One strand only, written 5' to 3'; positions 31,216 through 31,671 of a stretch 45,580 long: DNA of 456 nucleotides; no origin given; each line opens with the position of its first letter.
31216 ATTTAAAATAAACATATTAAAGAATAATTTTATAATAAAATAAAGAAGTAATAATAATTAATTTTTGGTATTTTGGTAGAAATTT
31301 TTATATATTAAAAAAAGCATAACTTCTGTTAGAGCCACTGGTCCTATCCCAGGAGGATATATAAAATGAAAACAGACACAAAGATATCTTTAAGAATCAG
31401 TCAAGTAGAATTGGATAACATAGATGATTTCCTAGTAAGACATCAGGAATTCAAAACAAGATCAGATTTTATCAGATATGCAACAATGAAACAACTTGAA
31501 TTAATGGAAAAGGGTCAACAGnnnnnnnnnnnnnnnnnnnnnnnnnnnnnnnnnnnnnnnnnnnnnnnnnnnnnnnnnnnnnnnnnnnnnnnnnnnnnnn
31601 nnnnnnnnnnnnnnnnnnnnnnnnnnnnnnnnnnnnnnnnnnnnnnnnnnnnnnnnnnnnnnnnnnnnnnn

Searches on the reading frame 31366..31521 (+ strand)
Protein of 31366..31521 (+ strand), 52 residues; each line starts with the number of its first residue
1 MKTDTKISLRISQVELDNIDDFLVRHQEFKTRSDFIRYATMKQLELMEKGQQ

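Call 65: search_protein_families(library=pfam, proteins=[window:31366-31521:+], max_evalue=10)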
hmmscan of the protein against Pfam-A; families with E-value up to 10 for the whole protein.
seq(52 aa): 1 family
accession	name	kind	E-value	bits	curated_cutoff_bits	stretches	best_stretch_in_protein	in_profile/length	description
PF17723.7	RHH_8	-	0.00023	21.7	25.4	1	4-46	3-44/119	Ribbon-Helix-Helix transcriptional regulator family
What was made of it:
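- On Tandem (single-chain) RHH: Unit 1 hits RHH_8 at E 2e-4 (call 65).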
